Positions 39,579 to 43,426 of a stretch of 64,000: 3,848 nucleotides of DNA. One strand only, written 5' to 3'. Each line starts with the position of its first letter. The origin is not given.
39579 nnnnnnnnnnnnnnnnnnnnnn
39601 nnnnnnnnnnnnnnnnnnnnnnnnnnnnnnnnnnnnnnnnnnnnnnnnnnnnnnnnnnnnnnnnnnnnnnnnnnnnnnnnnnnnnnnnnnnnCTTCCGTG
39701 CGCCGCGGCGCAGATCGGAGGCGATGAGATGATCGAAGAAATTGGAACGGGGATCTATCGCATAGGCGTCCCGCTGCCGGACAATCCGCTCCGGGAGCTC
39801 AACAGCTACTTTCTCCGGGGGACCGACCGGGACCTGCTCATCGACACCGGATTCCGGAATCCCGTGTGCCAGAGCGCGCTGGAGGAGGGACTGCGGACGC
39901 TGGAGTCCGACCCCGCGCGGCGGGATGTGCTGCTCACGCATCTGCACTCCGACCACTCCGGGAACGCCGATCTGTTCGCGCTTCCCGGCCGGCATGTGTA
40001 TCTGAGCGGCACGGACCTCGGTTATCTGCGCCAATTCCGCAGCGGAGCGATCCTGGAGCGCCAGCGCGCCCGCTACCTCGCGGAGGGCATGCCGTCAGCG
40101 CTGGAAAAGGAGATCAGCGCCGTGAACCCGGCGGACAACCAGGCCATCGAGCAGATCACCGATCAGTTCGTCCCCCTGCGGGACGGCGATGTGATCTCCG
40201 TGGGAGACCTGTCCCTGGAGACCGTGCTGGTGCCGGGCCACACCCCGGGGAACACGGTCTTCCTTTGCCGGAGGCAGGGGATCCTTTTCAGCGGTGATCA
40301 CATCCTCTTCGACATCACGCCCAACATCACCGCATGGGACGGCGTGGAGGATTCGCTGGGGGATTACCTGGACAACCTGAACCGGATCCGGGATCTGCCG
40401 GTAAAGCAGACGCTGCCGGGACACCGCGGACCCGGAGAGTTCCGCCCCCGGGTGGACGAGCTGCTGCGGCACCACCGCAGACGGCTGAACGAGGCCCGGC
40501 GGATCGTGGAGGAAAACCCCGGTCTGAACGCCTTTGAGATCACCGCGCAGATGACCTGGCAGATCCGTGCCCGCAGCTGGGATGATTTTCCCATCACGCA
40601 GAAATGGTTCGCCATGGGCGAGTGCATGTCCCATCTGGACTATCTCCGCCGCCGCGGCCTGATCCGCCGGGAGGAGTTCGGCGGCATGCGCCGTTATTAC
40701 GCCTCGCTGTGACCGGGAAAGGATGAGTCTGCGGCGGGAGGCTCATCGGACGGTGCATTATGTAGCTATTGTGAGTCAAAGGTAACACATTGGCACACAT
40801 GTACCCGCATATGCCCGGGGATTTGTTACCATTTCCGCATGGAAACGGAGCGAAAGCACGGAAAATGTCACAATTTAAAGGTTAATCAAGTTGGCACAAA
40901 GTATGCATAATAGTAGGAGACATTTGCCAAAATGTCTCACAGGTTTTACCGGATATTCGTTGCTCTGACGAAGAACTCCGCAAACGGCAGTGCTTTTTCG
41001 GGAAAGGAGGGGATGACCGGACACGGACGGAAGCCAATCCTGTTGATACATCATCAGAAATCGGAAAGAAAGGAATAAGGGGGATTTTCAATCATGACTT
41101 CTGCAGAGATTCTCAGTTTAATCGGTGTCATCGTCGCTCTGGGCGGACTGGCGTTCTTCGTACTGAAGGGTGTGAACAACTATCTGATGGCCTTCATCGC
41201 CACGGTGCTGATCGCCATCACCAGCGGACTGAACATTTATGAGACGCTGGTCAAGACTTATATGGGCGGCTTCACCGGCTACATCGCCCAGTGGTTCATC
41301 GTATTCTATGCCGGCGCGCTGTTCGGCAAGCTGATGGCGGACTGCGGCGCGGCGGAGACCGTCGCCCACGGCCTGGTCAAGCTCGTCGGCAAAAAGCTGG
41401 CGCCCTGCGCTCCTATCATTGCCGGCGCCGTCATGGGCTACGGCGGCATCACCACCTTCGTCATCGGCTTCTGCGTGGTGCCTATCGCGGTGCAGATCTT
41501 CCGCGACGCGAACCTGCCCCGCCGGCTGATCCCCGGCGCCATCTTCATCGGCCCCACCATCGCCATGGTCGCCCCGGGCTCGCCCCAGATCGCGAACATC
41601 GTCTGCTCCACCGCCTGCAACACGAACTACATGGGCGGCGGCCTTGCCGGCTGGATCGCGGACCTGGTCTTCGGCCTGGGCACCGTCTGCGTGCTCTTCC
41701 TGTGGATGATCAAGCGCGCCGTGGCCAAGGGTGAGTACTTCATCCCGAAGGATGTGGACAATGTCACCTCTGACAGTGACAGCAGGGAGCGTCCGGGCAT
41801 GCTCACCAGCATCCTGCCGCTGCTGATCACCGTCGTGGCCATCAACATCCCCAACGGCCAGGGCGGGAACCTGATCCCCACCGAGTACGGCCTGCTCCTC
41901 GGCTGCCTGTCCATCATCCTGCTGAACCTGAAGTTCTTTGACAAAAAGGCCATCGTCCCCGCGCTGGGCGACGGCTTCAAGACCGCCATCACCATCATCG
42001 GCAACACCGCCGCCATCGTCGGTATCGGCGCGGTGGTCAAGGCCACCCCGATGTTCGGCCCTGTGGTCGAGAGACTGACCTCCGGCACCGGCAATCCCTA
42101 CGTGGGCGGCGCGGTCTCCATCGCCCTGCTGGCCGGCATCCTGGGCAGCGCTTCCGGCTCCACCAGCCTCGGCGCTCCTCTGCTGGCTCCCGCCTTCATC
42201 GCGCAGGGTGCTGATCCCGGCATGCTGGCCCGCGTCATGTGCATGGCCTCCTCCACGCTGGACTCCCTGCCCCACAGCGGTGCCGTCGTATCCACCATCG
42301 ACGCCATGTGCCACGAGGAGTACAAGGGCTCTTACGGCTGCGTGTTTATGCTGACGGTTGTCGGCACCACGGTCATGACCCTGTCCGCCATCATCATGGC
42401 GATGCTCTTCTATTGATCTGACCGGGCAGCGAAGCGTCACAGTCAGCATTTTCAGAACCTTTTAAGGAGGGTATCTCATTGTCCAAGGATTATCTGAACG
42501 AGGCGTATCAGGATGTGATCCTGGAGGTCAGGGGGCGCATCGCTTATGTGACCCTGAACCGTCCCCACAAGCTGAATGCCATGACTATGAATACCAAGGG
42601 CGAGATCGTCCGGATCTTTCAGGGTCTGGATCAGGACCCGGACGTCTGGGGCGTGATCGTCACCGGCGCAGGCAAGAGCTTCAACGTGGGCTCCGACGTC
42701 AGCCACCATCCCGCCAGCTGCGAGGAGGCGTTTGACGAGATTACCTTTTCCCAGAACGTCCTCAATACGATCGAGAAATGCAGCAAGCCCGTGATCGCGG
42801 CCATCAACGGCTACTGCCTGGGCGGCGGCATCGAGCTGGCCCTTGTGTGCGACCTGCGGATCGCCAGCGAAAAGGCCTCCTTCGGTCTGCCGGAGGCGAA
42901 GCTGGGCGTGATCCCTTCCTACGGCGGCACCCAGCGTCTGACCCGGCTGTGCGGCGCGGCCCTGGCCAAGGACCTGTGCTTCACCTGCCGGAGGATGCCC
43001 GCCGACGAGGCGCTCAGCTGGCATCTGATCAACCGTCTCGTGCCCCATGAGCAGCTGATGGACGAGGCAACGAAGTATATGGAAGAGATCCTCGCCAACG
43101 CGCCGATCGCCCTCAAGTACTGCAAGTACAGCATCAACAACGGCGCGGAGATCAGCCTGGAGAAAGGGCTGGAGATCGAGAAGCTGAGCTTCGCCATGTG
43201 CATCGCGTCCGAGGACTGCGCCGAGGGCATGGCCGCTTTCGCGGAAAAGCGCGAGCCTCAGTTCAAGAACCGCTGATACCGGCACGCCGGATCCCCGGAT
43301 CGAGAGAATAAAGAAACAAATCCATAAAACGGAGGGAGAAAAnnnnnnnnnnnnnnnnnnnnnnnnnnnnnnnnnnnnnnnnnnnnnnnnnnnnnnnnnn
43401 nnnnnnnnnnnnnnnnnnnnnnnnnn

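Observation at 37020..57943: A roughly 21 kb sigma-54-controlled CoA-dependent island resembling cai/fix and car reductive pathways but with anion permeases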

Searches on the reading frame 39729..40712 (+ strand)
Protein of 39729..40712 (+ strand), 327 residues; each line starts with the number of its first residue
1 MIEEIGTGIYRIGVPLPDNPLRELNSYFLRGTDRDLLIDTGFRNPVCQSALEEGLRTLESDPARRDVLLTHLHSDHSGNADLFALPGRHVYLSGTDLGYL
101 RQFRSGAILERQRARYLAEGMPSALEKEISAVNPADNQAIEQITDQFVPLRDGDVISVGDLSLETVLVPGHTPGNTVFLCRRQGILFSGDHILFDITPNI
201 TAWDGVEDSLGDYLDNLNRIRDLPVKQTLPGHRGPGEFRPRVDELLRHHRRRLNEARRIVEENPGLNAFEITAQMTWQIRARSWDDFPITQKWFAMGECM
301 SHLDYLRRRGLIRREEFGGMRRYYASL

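Call 3: search_protein_families(library=pfam, proteins=[window:39729-40712:+])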
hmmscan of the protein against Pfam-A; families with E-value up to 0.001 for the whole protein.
window:39729-40712:+ (327 aa): 2 families
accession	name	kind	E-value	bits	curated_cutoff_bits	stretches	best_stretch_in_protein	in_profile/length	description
PF00753.33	Lactamase_B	-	3.9e-21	76.3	22.7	1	25-232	7-196/196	Metallo-beta-lactamase superfamily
PF21221.3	B_lactamase-like_C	-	0.0006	19.9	27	0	290-310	24-44/46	Metallo-beta-lactamase-like, C-terminal domain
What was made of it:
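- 39729..40712 (+): MBL-fold metallo-hydrolase, 327 aa (possible thioesterase or lactonase; role unknown). Pfam Lactamase_B (call 3).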

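Call 5: search_protein_families(library=ncbifam, proteins=[window:39729-40712:+], max_evalue=1e-10)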
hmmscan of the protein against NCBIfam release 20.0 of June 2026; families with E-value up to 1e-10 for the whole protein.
window:39729-40712:+ (327 aa): 1 family
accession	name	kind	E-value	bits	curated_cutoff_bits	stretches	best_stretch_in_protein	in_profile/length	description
NF053820.1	MBLfold_Strvi7410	exception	3.8e-39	135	525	1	4-313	4-330/343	Strvi_7410 family MBL fold metallo-hydrolase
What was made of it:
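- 39729..40712 (+): NCBIfam Strvi_7410 family, below cut-off (call 5).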

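Call 66: search_solved_structures(query=window:39729-40712:+, max_evalue=0.001)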
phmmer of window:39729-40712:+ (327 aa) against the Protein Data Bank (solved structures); distinct sequences matched with E-value up to 0.001: 32.
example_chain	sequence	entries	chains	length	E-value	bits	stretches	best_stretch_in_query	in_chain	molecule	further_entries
2zo4_A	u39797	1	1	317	1.8e-34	122.7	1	7-314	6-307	Metallo-beta-lactamase family protein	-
5i0p_A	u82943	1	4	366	7.4e-19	71.3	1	4-323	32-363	Beta-lactamase domain protein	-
6ao1_A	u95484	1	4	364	8.4e-19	71.1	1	3-316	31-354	Beta-lactamase domain protein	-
5u8o_A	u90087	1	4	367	1.5e-18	70.3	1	4-322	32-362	Zn-dependent hydrolase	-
4ad9_A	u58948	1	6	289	2.1e-13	53.3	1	133-263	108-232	BETA-LACTAMASE-LIKE PROTEIN 2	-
8zxg_A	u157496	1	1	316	9e-08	34.9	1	7-274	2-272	Paraoxonase from Bacillus sp. strain S3wahi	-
2xf4_A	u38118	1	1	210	1.9e-07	33.8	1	150-193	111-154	HYDROXYACYLGLUTATHIONE HYDROLASE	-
7ev5_A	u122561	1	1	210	2.8e-05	26.7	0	155-234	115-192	Lactamase_B domain-containing protein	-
8zbd_A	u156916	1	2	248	7.8e-05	25.2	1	139-257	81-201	MBL fold metallo-hydrolase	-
4chl_A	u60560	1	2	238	9.1e-05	25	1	148-194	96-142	PERSULFIDE DIOXYGENASE ETHE1, MITOCHONDRIAL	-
4p62_A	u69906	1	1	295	9.6e-05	24.9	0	117-181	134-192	Metallo-beta-lactamase AIM-1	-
6u0y_A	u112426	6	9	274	0.00016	24.2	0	150-178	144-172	Putative metallo-beta-lactamase l1 (Beta-lactamase type ii) (Ec 3.5.2.6) (Penicillinase)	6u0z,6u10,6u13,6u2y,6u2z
6ua1_A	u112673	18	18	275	0.00016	24.2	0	150-178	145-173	Putative metallo-beta-lactamase l1 (Beta-lactamase type ii) (Ec 3.5.2.6) (Penicillinase)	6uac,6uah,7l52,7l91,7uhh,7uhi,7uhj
3dh8_A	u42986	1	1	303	0.00018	24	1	150-272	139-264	Uncharacterized protein PA1000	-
6uaf_A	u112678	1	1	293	0.0002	23.9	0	150-178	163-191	Putative metallo-beta-lactamase l1 (Beta-lactamase type ii) (Ec 3.5.2.6) (Penicillinase)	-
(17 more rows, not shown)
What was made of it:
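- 39729..40712 (+): PDB 2zo4 (call 66).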

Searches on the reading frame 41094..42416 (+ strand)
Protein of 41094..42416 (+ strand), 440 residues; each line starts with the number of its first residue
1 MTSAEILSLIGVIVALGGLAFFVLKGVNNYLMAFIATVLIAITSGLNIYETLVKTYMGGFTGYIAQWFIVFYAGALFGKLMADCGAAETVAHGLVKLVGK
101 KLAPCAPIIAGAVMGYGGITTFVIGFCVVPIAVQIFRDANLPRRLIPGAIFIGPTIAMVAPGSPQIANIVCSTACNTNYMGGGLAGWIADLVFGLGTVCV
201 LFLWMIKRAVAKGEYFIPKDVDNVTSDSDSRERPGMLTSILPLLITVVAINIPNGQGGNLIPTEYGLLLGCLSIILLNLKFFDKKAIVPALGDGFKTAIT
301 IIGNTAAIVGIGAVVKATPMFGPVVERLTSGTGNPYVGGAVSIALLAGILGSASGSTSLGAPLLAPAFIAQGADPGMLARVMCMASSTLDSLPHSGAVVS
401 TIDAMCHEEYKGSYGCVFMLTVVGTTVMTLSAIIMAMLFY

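Call 3: search_protein_families(library=pfam, proteins=[window:41094-42416:+])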
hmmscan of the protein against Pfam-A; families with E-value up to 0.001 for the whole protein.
window:41094-42416:+ (440 aa): 1 family
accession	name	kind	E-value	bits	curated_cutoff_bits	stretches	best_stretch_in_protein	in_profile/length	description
PF02447.22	GntP_permease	-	1.2e-08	34.6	22.5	1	8-252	2-240/440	GntP family permease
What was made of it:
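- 41094..42416 (+): GntP-like (IT superfamily) anion permease 1, 440 aa. Pfam GntP_permease, 34.6 bits (call 3).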

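Call 5: search_protein_families(library=ncbifam, proteins=[window:41094-42416:+], max_evalue=1e-10)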
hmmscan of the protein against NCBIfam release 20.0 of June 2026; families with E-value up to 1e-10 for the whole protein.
window:41094-42416:+ (440 aa): 0 families

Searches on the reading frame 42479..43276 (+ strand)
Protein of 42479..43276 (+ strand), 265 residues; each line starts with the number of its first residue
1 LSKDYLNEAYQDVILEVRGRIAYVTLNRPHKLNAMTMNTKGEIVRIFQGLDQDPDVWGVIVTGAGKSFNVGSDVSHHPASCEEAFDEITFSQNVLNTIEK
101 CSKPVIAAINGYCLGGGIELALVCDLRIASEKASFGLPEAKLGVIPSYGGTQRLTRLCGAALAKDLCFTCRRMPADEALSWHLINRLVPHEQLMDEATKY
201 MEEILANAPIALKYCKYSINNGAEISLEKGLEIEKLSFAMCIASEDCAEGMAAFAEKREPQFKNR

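Call 3: search_protein_families(library=pfam, proteins=[window:42479-43276:+])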
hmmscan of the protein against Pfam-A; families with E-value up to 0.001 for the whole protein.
window:42479-43276:+ (265 aa): 2 families
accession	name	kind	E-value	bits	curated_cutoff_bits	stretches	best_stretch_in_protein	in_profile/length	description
PF00378.25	ECH_1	-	4.2e-66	223.3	27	1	19-264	4-250/251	Enoyl-CoA hydratase/isomerase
PF16113.10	ECH_2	-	1.1e-36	127.5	27.2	1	22-193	2-177/335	Enoyl-CoA hydratase/isomerase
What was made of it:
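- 42479..43276 (+): Crotonase 1 (short-chain enoyl-CoA hydratase-like), both catalytic Glu present. Pfam ECH_1 (call 3).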

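Call 5: search_protein_families(library=ncbifam, proteins=[window:42479-43276:+], max_evalue=1e-10)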
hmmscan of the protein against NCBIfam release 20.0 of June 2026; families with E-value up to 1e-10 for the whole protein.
window:42479-43276:+ (265 aa): 71 families (the best 25 are shown)
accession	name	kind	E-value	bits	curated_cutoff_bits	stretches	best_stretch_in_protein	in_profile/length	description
NF004475.0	PRK05809.1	subfamily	6.8e-82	274.8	394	1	10-265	3-260/260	short-chain-enoyl-CoA hydratase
NF005802.0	PRK07657.1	equivalog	7.7e-70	235.4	363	1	19-263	12-258/260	enoyl-CoA hydratase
NF004517.0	PRK05862.1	equivalog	1.2e-69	234.7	396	1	9-265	2-257/257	enoyl-CoA hydratase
NF051848.1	EnCoAHydtEchA19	equivalog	2.1e-67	227.4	400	1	13-265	2-258/258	enoyl-CoA hydratase EchA19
NF006007.0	PRK08138.1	subfamily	1.7e-63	214.4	355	1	18-264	15-260/261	enoyl-CoA hydratase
NF005803.0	PRK07658.1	equivalog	7.6e-63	212.3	313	1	15-265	6-257/257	enoyl-CoA hydratase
NF042430.2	EnCoAhydt_DpgD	equivalog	1.1e-61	208.5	400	1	16-264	2-257/258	enoyl-CoA-hydratase DpgD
NF004781.0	PRK06127.1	subfamily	5.8e-61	206.5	291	1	8-264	8-268/269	enoyl-CoA hydratase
NF007239.0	PRK09674.1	equivalog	1.2e-58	198.6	371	1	11-264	4-256/257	2,3-dehydroadipyl-CoA hydratase PaaF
NF004634.0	PRK05980.1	equivalog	4.7e-58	196.6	375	1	13-264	5-262/263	crotonase/enoyl-CoA hydratase family protein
NF004794.0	PRK06142.1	equivalog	1.8e-55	188.5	308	1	8-264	3-272/273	crotonase/enoyl-CoA hydratase family protein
NF004796.0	PRK06144.1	subfamily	1e-54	185.8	272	1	10-263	7-260/262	enoyl-CoA hydratase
NF005073.0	PRK06495.1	subfamily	3.1e-54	184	296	1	12-265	5-257/257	enoyl-CoA hydratase/isomerase family protein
NF006100.0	PRK08252.1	subfamily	3.5e-54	184.1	282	1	11-263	3-252/254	crotonase/enoyl-CoA hydratase family protein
NF004840.0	PRK06190.1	equivalog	1.9e-53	181.7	253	1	13-244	6-238/260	enoyl-CoA hydratase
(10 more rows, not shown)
